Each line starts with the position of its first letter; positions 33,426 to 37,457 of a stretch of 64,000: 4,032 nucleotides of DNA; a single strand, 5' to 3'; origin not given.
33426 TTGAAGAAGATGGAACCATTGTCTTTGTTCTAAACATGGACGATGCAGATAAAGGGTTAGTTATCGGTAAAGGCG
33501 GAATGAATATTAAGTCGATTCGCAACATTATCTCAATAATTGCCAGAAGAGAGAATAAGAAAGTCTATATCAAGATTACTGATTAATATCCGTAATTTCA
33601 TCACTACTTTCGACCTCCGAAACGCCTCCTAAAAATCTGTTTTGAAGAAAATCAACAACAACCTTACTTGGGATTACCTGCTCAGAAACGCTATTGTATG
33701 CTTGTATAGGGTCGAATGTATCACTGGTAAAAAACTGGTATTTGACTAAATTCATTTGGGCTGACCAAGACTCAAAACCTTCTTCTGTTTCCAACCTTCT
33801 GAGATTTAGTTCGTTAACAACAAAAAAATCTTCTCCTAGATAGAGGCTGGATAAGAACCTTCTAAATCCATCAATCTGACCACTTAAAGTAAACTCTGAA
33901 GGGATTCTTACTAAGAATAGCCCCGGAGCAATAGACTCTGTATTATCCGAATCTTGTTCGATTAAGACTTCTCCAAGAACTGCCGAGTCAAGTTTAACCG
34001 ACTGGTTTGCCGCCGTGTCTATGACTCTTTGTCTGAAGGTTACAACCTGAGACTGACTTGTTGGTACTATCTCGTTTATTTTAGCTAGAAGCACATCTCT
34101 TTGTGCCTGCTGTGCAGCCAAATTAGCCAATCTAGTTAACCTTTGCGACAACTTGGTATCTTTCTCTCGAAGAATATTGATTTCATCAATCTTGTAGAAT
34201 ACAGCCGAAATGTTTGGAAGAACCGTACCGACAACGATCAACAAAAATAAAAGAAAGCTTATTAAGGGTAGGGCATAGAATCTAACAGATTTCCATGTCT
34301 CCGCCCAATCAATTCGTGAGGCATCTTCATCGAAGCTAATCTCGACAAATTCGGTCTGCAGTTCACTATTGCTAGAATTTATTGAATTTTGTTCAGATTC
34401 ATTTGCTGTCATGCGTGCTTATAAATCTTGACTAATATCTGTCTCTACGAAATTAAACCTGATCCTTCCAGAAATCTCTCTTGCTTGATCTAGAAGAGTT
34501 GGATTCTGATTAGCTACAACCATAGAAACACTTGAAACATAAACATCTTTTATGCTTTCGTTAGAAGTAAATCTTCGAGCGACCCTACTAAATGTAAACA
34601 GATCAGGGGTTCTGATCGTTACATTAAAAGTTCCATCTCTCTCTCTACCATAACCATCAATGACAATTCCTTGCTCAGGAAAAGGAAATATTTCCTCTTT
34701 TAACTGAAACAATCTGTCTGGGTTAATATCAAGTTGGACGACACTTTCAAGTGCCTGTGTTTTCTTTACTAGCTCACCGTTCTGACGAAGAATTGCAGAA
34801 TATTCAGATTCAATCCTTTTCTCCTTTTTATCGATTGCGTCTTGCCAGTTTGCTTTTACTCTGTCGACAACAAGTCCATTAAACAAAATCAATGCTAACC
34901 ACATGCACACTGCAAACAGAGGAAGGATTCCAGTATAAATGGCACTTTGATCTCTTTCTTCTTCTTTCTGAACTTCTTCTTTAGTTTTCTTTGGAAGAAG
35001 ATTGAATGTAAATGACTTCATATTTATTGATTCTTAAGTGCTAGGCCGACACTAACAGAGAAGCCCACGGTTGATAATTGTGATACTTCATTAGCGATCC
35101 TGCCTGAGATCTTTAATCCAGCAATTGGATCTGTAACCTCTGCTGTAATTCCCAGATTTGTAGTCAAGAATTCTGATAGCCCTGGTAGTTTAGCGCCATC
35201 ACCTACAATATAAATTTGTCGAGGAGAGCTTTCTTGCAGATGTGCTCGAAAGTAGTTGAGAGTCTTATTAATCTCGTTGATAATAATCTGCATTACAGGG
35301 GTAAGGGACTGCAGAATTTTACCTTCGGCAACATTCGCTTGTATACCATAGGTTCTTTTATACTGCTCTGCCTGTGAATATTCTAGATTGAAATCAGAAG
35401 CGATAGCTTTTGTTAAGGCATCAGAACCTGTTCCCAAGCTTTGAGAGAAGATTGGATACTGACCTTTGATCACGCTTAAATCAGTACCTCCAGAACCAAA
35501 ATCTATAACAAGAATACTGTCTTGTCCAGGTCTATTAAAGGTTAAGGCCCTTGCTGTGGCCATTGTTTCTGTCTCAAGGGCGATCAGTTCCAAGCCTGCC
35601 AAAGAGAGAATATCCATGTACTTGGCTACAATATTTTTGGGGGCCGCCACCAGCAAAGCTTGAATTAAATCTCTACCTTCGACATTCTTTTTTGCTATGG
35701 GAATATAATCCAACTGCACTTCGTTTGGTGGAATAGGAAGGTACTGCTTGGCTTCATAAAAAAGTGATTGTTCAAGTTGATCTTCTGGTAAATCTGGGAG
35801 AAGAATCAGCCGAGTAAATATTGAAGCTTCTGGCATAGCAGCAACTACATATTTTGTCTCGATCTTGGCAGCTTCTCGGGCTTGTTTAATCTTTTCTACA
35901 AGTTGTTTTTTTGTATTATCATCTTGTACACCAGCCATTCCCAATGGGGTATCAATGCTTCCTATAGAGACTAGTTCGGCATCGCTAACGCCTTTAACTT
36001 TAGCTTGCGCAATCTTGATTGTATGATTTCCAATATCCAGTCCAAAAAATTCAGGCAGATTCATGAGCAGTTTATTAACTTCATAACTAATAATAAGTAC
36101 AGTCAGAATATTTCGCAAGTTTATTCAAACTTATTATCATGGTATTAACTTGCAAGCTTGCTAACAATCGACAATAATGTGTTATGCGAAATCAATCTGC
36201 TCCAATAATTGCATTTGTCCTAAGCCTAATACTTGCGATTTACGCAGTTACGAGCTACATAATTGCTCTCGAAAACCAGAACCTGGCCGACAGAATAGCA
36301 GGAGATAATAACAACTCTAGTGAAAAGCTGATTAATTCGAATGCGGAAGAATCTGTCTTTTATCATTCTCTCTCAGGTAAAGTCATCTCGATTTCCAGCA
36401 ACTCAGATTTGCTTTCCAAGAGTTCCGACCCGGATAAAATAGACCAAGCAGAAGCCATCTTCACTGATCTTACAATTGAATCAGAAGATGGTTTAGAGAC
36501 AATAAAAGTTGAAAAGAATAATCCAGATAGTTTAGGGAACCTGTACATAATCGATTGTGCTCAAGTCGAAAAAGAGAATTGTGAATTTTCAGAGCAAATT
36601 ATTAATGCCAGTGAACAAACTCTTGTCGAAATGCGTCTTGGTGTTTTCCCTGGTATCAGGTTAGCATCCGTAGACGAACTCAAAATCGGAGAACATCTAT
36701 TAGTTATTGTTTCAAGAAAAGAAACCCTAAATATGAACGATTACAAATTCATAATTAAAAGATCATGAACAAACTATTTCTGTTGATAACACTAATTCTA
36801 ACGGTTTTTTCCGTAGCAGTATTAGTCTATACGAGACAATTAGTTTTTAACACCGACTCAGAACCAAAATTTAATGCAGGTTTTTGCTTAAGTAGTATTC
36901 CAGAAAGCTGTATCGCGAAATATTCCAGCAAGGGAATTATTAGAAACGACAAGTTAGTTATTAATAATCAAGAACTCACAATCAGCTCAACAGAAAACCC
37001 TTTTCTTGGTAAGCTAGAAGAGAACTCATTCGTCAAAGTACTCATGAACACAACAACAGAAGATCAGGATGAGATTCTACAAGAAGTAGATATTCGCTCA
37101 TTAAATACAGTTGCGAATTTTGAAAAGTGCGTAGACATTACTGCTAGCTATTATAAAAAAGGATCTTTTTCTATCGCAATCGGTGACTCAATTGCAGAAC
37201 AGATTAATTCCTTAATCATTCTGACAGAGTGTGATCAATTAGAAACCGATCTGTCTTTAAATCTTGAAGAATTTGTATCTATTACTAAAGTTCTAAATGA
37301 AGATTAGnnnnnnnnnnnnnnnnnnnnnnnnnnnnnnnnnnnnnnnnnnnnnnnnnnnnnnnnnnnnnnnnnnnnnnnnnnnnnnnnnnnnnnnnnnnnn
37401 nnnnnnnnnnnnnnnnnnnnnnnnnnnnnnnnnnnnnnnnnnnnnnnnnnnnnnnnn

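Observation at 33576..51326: Complete type IV pilus locus split by a plus-strand insert of five exported proteins, including two ~850-aa Cys-rich paralogs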

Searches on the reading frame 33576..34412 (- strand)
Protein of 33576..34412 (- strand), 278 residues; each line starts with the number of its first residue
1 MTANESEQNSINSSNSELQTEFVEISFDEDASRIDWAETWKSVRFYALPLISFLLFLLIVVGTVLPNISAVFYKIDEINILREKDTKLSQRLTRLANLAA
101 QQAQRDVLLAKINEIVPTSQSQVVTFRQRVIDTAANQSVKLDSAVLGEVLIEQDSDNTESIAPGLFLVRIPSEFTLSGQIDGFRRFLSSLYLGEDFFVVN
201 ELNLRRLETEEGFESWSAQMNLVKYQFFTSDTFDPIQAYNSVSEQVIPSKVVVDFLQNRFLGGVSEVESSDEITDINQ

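Call 5: search_protein_families(library=pfam, proteins=[window:33576-34412:-], max_evalue=0.01)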
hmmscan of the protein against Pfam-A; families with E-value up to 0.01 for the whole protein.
window:33576-34412:- (278 aa): 0 families

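Call 7: search_protein_families(library=ncbifam, proteins=[window:33576-34412:-], max_evalue=0.1)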
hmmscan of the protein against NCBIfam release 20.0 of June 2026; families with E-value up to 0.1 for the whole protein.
window:33576-34412:- (278 aa): 1 family
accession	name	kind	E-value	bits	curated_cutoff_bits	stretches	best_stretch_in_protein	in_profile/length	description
NF040576.1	T2SS_GspM_XpsM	equivalog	0.00096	18.8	60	1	50-211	7-157/180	type II secretion system protein GspM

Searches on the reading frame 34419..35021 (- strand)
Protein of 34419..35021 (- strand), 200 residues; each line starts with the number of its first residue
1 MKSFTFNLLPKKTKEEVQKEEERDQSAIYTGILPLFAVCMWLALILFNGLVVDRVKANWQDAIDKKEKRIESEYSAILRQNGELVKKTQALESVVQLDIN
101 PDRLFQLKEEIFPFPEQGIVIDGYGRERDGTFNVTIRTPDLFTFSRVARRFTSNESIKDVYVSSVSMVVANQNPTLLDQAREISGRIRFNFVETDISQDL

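Call 5: search_protein_families(library=pfam, proteins=[window:34419-35021:-], max_evalue=0.01)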
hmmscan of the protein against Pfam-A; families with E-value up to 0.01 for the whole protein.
window:34419-35021:- (200 aa): 0 families

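Call 7: search_protein_families(library=ncbifam, proteins=[window:34419-35021:-], max_evalue=0.1)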
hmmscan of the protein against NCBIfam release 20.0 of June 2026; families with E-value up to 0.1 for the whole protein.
window:34419-35021:- (200 aa): 0 families

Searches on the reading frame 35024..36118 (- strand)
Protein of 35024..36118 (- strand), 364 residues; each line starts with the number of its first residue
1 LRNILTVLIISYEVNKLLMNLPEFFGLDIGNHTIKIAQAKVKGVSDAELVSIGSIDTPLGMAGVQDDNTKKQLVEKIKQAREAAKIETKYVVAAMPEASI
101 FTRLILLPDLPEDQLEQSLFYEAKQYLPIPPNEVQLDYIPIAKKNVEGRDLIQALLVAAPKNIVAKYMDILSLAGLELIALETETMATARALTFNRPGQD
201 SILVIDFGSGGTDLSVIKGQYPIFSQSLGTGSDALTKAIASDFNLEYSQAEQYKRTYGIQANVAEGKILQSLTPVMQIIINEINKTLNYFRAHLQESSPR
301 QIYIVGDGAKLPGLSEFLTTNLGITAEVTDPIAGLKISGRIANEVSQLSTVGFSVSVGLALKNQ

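Call 5: search_protein_families(library=pfam, proteins=[window:35024-36118:-], max_evalue=0.01)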
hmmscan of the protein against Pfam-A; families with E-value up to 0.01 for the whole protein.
window:35024-36118:- (364 aa): 7 families
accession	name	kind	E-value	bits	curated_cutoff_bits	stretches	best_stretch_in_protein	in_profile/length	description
PF11104.14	PilM_2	-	4.9e-44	151.1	27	1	26-363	1-339/340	Type IV pilus assembly protein PilM;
PF14450.12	FtsA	-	2.6e-16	60.6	31.8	1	204-332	2-113/127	Cell division protein FtsA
PF06723.19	MreB_Mbl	-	1.6e-09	37.5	27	1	261-331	235-306/327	MreB/Mbl protein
PF02541.22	Ppx-GppA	-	5.2e-06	26.6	27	1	176-255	88-167/285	Ppx/GppA phosphatase family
PF25216.1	Volactin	-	6.5e-06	26.3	35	1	205-322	171-291/321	Volactin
PF08841.16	DDR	-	4.8e-05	23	24.6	1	179-256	114-190/328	Diol dehydratase reactivase ATPase-like domain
PF00012.26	HSP70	-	0.0075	15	20.6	1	169-262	154-247/599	Hsp70 protein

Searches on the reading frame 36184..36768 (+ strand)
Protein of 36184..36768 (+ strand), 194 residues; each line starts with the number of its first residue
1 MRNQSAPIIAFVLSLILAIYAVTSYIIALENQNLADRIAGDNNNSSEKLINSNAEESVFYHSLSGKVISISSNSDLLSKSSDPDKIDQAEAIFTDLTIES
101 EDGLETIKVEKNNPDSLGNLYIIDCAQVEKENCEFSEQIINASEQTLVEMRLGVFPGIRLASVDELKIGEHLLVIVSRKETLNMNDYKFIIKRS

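Call 4: search_protein_families(library=pfam, proteins=[window:36184-36768:+], max_evalue=0.1)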
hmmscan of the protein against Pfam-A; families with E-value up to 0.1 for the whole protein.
window:36184-36768:+ (194 aa): 0 families

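Call 7: search_protein_families(library=ncbifam, proteins=[window:36184-36768:+], max_evalue=0.1)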
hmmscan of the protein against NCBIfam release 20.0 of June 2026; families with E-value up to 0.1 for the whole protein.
window:36184-36768:+ (194 aa): 0 families

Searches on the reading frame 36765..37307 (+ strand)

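Call 4: search_protein_families(library=pfam, proteins=[window:36765-37307:+], max_evalue=0.1)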
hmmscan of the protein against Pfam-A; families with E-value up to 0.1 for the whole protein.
window:36765-37307:+ (180 aa): 1 family
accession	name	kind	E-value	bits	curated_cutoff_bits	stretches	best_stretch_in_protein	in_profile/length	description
PF15593.11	Imm42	-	0.0016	19.4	27.2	0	36-124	24-116/162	Immunity protein 42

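Call 7: search_protein_families(library=ncbifam, proteins=[window:36765-37307:+], max_evalue=0.1)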
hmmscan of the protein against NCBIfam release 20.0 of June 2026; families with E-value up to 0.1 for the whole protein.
window:36765-37307:+ (180 aa): 0 families
